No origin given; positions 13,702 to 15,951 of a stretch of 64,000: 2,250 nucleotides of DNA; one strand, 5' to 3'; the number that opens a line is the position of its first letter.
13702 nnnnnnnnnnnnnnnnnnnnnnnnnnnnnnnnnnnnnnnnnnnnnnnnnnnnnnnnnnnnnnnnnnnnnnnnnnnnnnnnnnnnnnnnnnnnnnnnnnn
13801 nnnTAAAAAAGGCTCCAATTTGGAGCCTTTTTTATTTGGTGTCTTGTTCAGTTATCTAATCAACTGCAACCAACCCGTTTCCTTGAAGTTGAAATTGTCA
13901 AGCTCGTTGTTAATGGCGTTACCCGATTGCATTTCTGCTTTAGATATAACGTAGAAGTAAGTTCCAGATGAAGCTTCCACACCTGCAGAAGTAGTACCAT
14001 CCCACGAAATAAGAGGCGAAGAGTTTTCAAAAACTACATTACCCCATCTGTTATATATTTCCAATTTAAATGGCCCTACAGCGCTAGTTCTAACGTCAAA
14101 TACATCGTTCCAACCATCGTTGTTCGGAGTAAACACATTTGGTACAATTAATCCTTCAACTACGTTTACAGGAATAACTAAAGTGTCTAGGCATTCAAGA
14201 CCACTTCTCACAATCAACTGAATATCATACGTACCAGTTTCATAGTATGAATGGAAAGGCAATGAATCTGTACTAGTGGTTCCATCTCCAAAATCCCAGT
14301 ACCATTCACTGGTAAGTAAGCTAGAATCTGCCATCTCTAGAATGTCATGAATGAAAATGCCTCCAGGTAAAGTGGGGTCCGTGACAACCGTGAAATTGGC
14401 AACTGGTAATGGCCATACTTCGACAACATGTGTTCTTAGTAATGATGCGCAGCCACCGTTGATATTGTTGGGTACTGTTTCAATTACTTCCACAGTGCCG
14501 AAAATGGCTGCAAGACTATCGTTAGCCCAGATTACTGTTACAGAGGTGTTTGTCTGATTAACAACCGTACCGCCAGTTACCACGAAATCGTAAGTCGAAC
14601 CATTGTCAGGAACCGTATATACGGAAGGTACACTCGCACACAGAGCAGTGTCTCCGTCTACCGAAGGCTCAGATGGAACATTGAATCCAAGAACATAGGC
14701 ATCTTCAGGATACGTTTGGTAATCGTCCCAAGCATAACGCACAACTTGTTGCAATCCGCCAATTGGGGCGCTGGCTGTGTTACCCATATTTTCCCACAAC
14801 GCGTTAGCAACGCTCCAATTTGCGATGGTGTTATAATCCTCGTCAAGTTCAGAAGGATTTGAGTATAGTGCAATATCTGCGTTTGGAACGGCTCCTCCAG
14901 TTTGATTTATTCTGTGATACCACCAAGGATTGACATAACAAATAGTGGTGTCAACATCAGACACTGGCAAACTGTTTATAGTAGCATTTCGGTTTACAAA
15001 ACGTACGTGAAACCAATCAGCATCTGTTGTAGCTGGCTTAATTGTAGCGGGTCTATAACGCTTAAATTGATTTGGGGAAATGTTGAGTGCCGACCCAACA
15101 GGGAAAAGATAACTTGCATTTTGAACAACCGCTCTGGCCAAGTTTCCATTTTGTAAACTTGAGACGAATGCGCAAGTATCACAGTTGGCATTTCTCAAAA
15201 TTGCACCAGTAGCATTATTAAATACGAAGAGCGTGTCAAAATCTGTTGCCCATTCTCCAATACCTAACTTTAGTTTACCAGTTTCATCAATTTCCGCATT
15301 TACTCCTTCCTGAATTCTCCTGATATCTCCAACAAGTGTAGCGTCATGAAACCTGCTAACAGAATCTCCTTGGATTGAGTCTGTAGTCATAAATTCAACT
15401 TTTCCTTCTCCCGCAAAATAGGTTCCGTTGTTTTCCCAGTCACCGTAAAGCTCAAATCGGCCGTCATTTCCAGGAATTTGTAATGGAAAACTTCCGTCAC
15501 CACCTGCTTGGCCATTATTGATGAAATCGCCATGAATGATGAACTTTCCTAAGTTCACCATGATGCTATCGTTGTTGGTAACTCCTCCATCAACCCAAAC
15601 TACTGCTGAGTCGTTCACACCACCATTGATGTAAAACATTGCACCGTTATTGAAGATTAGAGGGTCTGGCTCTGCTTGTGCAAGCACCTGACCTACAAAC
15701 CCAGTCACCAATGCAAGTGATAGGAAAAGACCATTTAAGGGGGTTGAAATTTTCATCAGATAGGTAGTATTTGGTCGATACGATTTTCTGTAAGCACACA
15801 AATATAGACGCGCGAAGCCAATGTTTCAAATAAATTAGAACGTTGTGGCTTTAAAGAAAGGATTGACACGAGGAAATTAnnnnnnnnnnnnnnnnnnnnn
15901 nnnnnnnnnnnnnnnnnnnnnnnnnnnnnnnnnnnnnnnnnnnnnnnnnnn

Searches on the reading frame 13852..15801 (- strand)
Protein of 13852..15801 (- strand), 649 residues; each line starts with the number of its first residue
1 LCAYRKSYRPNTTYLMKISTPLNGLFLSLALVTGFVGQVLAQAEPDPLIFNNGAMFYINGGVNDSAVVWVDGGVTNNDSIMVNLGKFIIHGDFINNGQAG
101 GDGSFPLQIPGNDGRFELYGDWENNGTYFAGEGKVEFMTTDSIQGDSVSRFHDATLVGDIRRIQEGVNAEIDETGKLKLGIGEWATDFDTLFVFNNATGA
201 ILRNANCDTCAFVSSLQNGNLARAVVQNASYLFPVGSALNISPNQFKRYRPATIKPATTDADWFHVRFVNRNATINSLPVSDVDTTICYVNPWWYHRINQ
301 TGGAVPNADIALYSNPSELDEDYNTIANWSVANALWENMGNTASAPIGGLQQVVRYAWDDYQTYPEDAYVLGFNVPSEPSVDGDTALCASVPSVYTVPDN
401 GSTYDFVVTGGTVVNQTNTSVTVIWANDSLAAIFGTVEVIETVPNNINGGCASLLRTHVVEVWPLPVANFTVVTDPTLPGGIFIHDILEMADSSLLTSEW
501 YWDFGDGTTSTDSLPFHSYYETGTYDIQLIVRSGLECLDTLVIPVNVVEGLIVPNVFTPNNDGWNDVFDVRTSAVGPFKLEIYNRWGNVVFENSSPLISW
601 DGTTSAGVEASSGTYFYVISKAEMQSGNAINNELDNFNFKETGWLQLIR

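Call 89: search_protein_families(library=pfam, proteins=[window:13852-15801:-], max_evalue=0.00001)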
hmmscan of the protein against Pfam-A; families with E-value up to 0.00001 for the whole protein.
window:13852-15801:- (649 aa): 2 families
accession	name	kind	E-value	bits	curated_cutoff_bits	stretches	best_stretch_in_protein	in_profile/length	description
PF13585.12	CHU_C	-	9.6e-20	70.9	27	1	552-623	2-73/86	CHU_C Type IX secretion signal domain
PF18911.6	PKD_4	-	3.3e-10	40.3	27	1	484-537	21-74/85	PKD domain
